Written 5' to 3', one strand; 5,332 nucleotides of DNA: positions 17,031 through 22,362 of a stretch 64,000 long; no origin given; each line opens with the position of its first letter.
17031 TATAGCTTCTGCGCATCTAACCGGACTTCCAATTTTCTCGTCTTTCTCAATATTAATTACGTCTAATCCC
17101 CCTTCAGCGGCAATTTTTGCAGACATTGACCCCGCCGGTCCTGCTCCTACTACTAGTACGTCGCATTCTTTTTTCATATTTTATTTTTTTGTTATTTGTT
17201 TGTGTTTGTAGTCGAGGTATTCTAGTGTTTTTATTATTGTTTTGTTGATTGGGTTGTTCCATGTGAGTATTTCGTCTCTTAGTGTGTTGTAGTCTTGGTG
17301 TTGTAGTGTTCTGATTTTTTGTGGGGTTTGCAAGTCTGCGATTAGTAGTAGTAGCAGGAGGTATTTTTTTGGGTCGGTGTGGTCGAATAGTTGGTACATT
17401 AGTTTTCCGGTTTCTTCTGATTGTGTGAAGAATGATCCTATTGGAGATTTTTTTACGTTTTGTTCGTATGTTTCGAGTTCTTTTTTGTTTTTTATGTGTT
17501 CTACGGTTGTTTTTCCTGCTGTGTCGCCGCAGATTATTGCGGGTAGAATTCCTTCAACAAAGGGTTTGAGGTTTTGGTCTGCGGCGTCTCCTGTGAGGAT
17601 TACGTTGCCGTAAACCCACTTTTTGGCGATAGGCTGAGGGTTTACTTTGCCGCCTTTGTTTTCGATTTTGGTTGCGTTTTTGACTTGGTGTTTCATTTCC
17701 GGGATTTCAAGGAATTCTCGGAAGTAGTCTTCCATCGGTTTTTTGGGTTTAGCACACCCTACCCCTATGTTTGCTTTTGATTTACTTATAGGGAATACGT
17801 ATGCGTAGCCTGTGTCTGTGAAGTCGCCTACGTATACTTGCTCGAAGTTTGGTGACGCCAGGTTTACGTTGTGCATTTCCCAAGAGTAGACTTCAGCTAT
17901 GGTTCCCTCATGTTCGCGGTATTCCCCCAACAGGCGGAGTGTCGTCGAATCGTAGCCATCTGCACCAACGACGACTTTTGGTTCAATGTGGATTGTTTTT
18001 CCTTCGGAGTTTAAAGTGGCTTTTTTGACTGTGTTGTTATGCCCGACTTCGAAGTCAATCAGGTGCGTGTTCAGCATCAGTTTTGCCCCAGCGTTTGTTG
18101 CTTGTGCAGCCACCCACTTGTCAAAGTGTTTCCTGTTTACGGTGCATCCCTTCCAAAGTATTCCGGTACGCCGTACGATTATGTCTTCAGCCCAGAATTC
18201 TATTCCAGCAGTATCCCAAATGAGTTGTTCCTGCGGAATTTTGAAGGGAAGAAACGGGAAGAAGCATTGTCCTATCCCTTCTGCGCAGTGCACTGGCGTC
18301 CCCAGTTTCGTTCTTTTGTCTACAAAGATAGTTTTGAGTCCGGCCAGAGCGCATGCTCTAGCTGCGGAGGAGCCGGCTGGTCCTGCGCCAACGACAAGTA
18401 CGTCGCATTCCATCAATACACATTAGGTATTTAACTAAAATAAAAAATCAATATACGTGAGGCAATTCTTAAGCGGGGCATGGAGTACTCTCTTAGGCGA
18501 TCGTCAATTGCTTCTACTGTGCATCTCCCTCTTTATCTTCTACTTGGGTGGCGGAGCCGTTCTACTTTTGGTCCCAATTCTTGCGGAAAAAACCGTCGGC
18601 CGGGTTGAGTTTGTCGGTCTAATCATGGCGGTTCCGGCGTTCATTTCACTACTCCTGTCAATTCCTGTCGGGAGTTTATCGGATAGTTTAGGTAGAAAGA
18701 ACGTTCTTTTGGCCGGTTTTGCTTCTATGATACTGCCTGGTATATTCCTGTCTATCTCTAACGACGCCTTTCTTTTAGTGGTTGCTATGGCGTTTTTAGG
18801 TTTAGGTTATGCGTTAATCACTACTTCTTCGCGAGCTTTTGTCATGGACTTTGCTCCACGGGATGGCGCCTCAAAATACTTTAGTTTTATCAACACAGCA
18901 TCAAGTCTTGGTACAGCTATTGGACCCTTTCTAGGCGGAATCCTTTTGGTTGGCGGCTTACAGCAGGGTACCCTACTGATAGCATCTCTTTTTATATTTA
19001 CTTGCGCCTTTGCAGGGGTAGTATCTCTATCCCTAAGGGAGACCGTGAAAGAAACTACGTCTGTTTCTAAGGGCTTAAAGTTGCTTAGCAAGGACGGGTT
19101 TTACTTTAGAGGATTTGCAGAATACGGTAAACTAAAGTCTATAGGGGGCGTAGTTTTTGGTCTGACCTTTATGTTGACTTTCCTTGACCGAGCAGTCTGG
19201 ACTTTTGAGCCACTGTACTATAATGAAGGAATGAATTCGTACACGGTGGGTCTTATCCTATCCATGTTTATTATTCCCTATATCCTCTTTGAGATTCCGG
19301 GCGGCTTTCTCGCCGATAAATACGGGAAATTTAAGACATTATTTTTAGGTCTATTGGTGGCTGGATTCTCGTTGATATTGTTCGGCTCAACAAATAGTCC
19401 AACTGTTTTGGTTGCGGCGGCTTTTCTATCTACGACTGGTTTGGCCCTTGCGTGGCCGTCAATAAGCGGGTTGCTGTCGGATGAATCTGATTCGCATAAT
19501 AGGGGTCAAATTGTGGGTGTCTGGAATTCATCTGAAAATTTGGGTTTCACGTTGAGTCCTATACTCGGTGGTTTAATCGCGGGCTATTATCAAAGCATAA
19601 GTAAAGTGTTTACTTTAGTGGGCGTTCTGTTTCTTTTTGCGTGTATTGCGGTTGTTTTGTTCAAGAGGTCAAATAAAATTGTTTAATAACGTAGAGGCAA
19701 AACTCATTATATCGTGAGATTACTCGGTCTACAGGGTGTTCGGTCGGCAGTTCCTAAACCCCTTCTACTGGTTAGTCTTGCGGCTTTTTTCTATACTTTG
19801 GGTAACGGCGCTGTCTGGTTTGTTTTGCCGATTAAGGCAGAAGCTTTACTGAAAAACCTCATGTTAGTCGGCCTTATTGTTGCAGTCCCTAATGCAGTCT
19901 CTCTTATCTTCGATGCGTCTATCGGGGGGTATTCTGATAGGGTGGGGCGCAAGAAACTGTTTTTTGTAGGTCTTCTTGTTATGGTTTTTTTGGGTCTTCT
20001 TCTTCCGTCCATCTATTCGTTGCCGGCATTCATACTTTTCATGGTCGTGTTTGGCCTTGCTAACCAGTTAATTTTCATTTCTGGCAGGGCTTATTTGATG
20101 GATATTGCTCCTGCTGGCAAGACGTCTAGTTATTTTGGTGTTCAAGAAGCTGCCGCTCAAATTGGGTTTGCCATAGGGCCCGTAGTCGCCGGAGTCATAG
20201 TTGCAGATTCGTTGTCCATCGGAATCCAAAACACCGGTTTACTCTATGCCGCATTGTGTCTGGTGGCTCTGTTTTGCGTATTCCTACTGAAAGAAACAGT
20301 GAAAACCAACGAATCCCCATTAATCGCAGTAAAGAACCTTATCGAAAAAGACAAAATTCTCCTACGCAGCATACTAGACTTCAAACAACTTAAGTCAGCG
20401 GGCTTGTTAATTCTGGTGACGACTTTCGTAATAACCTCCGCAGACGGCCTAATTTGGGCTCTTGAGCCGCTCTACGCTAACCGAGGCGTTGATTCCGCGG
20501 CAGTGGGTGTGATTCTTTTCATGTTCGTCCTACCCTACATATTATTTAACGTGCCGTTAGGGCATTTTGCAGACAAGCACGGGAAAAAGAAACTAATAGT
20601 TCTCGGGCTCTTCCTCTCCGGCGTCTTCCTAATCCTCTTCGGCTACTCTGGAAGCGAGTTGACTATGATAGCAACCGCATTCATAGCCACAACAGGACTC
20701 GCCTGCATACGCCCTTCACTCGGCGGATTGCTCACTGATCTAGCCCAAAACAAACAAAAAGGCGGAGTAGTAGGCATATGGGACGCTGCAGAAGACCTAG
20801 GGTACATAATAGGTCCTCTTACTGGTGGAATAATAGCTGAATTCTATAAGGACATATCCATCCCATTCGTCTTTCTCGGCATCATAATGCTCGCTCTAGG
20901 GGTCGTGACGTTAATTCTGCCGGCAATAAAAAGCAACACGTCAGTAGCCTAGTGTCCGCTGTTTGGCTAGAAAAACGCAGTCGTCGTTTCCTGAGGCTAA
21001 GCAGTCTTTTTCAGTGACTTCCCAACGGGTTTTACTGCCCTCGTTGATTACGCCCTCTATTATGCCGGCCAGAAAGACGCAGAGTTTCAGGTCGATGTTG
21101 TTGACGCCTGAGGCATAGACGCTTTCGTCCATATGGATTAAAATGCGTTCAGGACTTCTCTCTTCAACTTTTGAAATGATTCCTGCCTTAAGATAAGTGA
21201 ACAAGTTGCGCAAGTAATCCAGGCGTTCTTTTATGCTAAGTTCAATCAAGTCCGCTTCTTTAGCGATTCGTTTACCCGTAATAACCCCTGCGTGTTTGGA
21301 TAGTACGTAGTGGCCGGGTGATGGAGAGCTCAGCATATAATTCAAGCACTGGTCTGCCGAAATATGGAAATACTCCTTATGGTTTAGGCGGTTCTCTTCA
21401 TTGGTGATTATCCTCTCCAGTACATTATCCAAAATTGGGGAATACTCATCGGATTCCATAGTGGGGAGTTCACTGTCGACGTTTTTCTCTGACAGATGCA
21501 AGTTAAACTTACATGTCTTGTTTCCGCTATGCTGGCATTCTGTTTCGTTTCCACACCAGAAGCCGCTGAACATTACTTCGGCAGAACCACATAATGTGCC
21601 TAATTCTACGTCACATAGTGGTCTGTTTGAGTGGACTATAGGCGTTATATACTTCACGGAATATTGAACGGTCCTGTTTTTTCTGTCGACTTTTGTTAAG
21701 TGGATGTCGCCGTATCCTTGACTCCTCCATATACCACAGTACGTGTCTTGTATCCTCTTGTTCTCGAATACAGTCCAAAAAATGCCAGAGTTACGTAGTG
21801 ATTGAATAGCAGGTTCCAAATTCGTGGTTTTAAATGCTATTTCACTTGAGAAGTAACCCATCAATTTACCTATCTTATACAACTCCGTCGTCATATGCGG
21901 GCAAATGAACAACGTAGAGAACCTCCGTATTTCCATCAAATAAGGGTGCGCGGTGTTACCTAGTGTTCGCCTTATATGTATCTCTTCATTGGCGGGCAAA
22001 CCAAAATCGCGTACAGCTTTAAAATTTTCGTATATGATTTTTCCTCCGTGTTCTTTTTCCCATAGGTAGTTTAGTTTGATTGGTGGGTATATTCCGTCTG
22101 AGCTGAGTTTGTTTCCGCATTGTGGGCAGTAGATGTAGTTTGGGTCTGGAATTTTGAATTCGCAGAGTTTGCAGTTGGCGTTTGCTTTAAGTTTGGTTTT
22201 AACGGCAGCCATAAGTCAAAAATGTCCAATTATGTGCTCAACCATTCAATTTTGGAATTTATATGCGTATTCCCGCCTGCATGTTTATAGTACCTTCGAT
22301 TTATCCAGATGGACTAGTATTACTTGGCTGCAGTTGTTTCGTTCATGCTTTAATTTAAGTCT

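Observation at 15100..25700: ~10.5-kb low-GC tract that begins inside the FIST gene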

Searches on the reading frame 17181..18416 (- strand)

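Call 8: search_protein_families(library=pfam, proteins=[window:17181-18416:-])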
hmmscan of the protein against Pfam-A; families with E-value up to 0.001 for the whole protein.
window:17181-18416:- (411 aa): 10 families
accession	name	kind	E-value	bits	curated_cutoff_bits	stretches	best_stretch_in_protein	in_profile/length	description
PF01494.25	FAD_binding_3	-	3.8e-17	63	22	2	91-279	95-293/349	FAD binding domain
PF12831.13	FAD_oxidored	-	7.7e-09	35.8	27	1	5-152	1-143/416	FAD dependent oxidoreductase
PF01266.30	DAO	-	4.6e-08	33.4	27.9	1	5-39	1-35/353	FAD dependent oxidoreductase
PF22578.2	GGR_cat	-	9.6e-08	32.2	27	1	177-258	6-88/88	Geranylgeranyl reductase catalytic domain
PF00890.30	FAD_binding_2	-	3.9e-07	30.1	20.4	1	5-48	1-44/414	FAD binding domain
PF07992.20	Pyr_redox_2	-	1e-05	25.5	26.1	1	5-167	2-120/291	Pyridine nucleotide-disulphide oxidoreductase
PF01946.23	Thi4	-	2.8e-05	23.9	26.2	1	2-42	16-57/235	Thi4 family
PF03486.20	HI0933_like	-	0.00012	22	50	1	5-52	2-48/244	HI0933-like protein Rossmann domain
PF13450.12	NAD_binding_8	-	0.00013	22.6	21.9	1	8-41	1-34/68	NAD(P)-binding Rossmann-like domain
PF01134.28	GIDA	-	0.00028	20.5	22.1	1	5-46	1-42/391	Glucose inhibited division protein A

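Call 9: search_protein_families(library=ncbifam, proteins=[window:17181-18416:-])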
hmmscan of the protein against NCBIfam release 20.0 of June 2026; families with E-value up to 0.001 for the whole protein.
window:17181-18416:- (411 aa): 51 families (the best 25 are shown)
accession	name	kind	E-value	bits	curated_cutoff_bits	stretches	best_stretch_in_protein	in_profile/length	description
TIGR02032.1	GG-red-SF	subfamily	9.4e-45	153.5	158.8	1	5-303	2-296/297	geranylgeranyl reductase family protein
NF041160.1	DGGPL_Thplmales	equivalog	5.7e-37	127.6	780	1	1-316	1-322/396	digeranylgeranylglycerophospholipid reductase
TIGR02023.1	BchP-ChlP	subfamily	8.7e-28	97.4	343.3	1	5-324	2-320/388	geranylgeranyl diphosphate reductase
NF041080.1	DGGGPL_reductase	equivalog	4.3e-25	88.5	580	1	5-310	3-317/447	digeranylgeranylglycerophospholipid reductase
TIGR02028.1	ChlP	equivalog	6.6e-14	51.5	505.3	1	6-316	3-316/398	geranylgeranyl reductase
NF045655.1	MkRedMenJ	equivalog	2e-13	50.1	700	1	3-236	4-244/406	menaquinone reductase MenJ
NF038171.1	maturase_LodB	equivalog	5.4e-13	48.8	400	1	5-323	1-332/361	lysine-epsilon-oxidase maturase LodB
NF008519.0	PRK11445.1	equivalog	4e-12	46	303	1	92-323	97-317/355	FAD-binding protein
NF046069.1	AkvoneHdxseRdmE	equivalog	2e-10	40.1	700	1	102-279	116-298/521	aklavinone 12-hydroxylase RdmE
NF004780.0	PRK06126.1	subfamily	3.8e-10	38.7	445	1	93-193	124-220/552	hypothetical protein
NF046068.1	AkvoneHdxseDnrF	equivalog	9e-10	38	650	1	101-279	114-297/439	aklavinone 12-hydroxylase DnrF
NF004829.0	PRK06183.1-3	subfamily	2.5e-09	36.4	390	0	2-37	7-42/520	bifunctional 3-(3-hydroxy-phenyl)propionate/3-hydroxycinnamic acid hydroxylase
NF004831.0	PRK06183.1-5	equivalog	1.1e-08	34.1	546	0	4-37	9-42/568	bifunctional 3-(3-hydroxy-phenyl)propionate/3-hydroxycinnamic acid hydroxylase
TIGR01372.1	soxA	subfamily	1.2e-08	33.3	1164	1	3-42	168-207/996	sarcosine oxidase subunit alpha family protein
NF041385.1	Dggglyphlred_Halo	equivalog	4.3e-08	32.1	700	1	4-254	5-262/405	digeranylgeranylglycerophospholipid reductase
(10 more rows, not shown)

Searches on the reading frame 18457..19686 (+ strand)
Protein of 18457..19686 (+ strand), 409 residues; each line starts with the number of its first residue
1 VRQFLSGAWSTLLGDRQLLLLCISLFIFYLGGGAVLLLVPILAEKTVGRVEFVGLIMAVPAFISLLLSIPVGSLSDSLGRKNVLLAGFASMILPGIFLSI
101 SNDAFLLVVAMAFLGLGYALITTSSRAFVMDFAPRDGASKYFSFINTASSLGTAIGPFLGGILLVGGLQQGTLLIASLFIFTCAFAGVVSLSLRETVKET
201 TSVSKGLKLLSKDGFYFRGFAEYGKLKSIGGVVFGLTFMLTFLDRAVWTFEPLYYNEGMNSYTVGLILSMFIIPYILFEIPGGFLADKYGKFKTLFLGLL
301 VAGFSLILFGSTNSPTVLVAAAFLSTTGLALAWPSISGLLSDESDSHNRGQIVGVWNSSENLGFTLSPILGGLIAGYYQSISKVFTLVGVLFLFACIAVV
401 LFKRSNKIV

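Call 8: search_protein_families(library=pfam, proteins=[window:18457-19686:+])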
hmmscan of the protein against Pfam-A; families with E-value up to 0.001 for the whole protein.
window:18457-19686:+ (409 aa): 3 families
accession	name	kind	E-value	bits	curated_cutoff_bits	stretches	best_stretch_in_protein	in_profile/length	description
PF07690.21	MFS_1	-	4.7e-51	174.2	33.4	2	234-404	2-174/347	Major Facilitator Superfamily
PF05977.19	MFS_3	-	4.2e-10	39.1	27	2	53-178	47-177/524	Transmembrane secretion effector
PF03137.26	OATP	-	0.00025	19.9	25.8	1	105-164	134-193/545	Organic Anion Transporter Polypeptide (OATP) family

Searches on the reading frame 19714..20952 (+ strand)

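Call 8: search_protein_families(library=pfam, proteins=[window:19714-20952:+])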
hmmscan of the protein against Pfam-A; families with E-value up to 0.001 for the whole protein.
window:19714-20952:+ (412 aa): 2 families
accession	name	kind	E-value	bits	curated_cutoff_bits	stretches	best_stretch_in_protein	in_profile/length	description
PF07690.21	MFS_1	-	1.3e-50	172.7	33.4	2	234-402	2-172/347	Major Facilitator Superfamily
PF03137.26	OATP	-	5.3e-07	28.7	25.8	0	105-163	135-193/545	Organic Anion Transporter Polypeptide (OATP) family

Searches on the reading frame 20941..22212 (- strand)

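Call 8: search_protein_families(library=pfam, proteins=[window:20941-22212:-])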
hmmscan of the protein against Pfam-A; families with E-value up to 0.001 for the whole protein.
window:20941-22212:- (423 aa): 1 family
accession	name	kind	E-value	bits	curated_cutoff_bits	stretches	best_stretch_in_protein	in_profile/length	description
PF02830.23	V4R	-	4.7e-17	62.3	31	2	359-417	3-61/62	V4R domain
